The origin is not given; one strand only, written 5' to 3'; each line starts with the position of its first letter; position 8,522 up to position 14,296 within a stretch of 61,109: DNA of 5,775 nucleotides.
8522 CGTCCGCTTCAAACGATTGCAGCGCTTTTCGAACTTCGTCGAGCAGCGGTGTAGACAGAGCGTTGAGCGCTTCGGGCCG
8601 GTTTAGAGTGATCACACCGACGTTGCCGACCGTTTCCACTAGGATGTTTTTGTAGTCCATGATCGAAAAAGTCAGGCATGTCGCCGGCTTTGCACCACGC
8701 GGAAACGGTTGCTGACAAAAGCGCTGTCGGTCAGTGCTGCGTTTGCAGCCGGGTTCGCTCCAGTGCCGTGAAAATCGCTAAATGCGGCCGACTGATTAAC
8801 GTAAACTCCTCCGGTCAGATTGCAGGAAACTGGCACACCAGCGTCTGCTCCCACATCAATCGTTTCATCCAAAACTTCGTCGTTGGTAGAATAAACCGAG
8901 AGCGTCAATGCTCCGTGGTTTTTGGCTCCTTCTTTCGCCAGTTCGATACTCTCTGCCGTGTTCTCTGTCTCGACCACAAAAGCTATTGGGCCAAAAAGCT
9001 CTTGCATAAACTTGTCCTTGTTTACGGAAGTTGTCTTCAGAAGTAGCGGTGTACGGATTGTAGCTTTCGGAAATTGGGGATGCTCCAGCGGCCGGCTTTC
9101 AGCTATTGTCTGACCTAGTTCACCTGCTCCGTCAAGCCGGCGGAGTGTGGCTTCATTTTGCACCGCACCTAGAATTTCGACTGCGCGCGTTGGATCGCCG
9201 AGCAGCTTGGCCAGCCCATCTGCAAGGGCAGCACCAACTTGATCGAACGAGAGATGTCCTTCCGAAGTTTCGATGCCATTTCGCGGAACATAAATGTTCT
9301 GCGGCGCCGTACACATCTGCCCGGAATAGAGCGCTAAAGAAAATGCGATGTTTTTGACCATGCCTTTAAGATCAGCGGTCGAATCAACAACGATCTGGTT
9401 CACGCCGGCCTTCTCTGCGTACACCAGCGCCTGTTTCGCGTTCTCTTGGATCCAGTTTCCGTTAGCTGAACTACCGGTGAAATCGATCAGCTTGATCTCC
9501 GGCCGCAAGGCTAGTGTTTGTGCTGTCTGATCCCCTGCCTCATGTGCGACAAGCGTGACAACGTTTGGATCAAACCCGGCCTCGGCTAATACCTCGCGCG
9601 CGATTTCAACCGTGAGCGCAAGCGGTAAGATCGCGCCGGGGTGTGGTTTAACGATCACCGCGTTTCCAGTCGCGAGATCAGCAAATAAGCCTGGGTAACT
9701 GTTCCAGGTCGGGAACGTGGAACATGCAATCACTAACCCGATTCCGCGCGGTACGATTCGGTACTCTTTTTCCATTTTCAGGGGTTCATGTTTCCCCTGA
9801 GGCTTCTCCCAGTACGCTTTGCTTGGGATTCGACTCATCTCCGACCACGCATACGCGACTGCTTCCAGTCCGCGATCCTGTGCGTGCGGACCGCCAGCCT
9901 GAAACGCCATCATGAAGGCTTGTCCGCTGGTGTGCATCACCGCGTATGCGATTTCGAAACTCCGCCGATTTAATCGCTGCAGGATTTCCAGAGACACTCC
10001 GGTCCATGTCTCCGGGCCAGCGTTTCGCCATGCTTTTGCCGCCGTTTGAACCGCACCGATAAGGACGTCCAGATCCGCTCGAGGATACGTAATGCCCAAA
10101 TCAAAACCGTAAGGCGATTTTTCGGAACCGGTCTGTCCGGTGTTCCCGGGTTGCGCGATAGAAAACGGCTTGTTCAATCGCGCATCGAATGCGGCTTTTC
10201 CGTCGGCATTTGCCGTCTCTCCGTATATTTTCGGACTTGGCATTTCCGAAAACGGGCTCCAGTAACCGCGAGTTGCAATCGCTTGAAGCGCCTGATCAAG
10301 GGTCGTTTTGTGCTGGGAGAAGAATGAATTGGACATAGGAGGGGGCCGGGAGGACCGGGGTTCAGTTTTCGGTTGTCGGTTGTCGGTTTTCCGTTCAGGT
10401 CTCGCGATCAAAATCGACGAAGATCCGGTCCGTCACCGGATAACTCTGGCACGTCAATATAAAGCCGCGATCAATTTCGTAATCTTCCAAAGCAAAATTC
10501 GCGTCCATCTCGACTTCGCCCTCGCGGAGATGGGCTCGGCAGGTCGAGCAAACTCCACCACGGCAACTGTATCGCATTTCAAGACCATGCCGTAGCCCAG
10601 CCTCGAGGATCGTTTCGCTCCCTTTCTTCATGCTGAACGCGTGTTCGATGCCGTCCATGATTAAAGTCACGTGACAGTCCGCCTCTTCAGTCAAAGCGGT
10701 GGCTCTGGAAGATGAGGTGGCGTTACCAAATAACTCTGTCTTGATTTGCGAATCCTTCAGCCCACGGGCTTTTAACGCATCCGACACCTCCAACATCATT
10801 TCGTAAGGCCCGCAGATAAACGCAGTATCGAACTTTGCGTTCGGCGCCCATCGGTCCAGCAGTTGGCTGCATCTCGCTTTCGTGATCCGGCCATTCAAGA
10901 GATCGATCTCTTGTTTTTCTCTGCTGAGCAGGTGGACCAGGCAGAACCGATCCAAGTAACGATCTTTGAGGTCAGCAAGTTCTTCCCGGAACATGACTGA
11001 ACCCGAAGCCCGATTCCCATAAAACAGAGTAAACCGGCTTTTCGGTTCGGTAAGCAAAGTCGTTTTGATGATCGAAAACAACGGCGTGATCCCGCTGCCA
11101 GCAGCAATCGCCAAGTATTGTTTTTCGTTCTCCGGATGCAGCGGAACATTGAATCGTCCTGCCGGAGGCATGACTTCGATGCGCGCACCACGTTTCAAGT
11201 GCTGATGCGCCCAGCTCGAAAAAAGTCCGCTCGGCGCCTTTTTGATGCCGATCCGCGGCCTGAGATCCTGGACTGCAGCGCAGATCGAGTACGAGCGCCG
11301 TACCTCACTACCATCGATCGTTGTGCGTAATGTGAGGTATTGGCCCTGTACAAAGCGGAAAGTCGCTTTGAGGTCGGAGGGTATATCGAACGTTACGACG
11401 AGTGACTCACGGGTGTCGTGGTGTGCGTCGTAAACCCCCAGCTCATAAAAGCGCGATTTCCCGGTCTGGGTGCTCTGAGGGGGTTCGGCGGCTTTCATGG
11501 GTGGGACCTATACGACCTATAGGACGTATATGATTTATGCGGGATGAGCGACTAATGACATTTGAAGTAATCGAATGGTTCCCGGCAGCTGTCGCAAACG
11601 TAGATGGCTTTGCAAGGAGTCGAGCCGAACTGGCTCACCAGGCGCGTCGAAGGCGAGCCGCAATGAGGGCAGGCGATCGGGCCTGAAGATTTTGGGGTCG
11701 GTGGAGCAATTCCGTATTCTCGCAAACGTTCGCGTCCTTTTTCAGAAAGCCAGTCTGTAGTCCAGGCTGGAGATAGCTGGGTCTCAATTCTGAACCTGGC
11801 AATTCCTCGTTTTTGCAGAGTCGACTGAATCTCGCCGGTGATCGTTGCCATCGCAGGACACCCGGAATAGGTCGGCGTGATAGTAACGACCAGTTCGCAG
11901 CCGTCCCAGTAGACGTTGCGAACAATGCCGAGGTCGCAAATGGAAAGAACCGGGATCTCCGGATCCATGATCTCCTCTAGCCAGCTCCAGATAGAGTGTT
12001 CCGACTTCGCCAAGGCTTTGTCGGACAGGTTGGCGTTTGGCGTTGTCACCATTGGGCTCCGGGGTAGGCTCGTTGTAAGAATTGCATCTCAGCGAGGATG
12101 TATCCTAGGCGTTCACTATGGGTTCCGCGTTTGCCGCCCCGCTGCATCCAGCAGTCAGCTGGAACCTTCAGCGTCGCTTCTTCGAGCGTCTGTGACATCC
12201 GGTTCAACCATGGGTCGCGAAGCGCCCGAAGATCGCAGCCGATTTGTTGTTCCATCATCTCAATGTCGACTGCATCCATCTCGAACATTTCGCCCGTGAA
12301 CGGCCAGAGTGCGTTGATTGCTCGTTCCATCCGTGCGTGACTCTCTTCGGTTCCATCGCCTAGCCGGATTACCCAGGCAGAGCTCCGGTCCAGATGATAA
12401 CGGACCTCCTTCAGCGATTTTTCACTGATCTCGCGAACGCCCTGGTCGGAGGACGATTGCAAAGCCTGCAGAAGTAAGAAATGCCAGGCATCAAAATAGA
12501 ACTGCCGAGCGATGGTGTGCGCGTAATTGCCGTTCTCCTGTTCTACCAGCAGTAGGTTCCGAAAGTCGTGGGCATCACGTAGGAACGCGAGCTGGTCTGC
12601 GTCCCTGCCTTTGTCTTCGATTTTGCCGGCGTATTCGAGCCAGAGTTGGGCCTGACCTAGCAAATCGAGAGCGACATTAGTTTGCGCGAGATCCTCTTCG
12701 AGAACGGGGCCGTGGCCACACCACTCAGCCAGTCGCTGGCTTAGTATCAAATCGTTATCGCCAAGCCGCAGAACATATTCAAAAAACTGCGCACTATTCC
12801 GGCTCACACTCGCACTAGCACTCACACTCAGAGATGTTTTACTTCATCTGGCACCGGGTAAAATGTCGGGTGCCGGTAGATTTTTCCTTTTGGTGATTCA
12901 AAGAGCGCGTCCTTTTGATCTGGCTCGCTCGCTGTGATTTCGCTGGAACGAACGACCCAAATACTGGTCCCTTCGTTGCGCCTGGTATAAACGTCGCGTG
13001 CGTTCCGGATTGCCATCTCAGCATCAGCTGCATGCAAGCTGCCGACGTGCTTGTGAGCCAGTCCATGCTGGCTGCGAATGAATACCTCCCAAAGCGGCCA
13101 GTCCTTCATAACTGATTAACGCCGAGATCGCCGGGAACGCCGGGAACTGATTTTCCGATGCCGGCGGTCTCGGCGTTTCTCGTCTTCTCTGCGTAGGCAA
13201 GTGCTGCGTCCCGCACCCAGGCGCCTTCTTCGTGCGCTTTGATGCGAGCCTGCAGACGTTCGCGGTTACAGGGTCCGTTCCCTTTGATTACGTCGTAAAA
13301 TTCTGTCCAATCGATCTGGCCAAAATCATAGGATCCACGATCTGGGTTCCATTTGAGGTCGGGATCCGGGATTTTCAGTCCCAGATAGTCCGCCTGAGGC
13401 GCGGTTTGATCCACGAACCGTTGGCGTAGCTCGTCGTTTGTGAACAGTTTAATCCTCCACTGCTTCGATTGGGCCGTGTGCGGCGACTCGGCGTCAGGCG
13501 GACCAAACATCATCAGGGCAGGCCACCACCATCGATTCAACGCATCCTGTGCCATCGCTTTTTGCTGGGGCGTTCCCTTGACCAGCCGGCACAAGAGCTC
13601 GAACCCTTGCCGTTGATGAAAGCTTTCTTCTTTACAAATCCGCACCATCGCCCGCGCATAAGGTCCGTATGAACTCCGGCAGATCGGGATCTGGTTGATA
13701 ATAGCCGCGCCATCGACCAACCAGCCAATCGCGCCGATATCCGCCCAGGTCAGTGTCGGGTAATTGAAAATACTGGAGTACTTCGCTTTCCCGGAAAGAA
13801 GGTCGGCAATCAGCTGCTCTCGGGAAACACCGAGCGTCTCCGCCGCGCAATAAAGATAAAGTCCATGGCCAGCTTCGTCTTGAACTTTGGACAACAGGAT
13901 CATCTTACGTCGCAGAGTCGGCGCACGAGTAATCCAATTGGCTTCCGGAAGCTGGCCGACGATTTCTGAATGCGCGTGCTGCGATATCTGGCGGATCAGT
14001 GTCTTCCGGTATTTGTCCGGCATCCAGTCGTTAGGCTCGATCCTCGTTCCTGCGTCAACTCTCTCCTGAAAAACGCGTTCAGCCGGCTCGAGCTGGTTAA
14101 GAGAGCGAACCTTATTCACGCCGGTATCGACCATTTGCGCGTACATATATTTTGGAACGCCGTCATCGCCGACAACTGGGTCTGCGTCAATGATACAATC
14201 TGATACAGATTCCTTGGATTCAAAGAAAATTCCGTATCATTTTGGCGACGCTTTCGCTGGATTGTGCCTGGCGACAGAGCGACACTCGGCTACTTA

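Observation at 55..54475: Degenerate 6-9-nt word arrays occupy most intergenic spacers and recur as dispersed families and inverted pairs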

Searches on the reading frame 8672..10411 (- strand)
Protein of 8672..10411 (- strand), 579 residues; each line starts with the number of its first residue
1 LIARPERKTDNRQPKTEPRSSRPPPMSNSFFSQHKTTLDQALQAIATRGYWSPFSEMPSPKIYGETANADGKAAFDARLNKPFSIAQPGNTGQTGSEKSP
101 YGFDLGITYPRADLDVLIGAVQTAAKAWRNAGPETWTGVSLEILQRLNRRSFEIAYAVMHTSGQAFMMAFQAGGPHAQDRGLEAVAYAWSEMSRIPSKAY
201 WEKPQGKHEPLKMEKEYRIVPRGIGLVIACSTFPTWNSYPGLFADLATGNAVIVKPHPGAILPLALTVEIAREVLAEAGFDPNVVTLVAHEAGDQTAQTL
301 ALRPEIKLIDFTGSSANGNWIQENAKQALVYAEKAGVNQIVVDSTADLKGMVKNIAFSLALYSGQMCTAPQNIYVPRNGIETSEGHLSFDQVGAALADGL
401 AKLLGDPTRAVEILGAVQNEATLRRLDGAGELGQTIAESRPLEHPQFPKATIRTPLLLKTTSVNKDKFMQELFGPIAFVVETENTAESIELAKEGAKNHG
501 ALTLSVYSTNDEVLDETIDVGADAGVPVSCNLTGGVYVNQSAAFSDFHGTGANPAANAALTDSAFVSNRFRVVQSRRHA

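Call 19: search_protein_families(library=pfam, proteins=[window:8672-10411:-])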
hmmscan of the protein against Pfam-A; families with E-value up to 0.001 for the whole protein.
window:8672-10411:- (579 aa): 2 families
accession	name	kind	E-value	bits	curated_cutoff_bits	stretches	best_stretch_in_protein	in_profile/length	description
PF00171.27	Aldedh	-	7.8e-40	137.2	23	1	111-516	28-410/461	Aldehyde dehydrogenase family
PF05893.19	LuxC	-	0.0002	20.8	21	1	313-380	177-245/401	Acyl-CoA reductase (LuxC)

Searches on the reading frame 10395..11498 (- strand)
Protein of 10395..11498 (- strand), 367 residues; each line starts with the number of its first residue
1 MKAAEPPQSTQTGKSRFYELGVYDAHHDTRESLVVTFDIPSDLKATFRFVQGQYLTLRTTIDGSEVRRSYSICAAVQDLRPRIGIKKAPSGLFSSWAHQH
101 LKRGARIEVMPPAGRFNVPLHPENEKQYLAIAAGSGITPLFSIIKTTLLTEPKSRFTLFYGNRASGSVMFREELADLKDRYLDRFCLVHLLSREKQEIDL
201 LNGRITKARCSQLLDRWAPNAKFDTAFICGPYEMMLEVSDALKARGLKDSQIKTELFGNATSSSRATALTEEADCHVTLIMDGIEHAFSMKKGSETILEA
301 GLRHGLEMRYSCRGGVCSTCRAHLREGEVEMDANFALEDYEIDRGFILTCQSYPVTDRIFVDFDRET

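Call 19: search_protein_families(library=pfam, proteins=[window:10395-11498:-])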
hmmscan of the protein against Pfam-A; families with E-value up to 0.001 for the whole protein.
window:10395-11498:- (367 aa): 3 families
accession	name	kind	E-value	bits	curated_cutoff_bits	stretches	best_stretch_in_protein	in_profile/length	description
PF00175.26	NAD_binding_1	-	3.3e-16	60.3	22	1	131-238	2-107/109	Oxidoreductase NAD-binding domain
PF00111.32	Fer2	-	4.8e-16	58.9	21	1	282-354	4-76/77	2Fe-2S iron-sulfur cluster binding domain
PF00970.30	FAD_binding_6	-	2.3e-07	31.5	21.1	1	35-117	17-98/99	Oxidoreductase FAD-binding domain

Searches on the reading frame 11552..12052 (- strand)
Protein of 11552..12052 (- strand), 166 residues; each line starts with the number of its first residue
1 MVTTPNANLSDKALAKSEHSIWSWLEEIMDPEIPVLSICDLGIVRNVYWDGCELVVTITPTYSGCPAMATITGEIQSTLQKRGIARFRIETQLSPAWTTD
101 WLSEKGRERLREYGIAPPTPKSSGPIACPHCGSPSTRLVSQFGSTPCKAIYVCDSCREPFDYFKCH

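Call 19: search_protein_families(library=pfam, proteins=[window:11552-12052:-])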
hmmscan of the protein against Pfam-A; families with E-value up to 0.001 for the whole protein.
window:11552-12052:- (166 aa): 2 families
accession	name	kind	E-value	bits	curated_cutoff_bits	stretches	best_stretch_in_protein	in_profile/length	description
PF23451.1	Zn_ribbon_PaaD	-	9e-21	73.7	27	1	122-164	11-53/53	PaaD zinc beta ribbon domain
PF01883.24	FeS_assembly_P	-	6.2e-10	39.7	23.5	1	20-80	3-62/73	Iron-sulfur cluster assembly protein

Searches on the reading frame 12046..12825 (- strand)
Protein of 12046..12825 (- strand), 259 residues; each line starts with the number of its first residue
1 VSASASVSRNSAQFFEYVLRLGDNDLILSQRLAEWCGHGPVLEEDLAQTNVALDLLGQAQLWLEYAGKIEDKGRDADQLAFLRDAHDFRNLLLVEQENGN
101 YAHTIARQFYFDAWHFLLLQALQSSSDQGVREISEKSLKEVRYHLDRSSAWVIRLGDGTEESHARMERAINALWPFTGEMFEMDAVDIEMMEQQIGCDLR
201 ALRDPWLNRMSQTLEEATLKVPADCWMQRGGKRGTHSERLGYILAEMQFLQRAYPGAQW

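Call 19: search_protein_families(library=pfam, proteins=[window:12046-12825:-])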
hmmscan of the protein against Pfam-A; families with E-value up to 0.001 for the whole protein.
window:12046-12825:- (259 aa): 1 family
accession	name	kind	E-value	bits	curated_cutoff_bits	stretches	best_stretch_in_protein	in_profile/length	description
PF05138.18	PaaA_PaaC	-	1.2e-98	330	28.5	1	8-259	12-263/263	Phenylacetic acid catabolic protein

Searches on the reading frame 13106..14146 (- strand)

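Call 19: search_protein_families(library=pfam, proteins=[window:13106-14146:-])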
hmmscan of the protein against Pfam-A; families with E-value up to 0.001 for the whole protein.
window:13106-14146:- (346 aa): 1 family
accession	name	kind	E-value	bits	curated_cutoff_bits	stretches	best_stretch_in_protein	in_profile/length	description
PF05138.18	PaaA_PaaC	-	5.6e-98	327.8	28.5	1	36-310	4-263/263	Phenylacetic acid catabolic protein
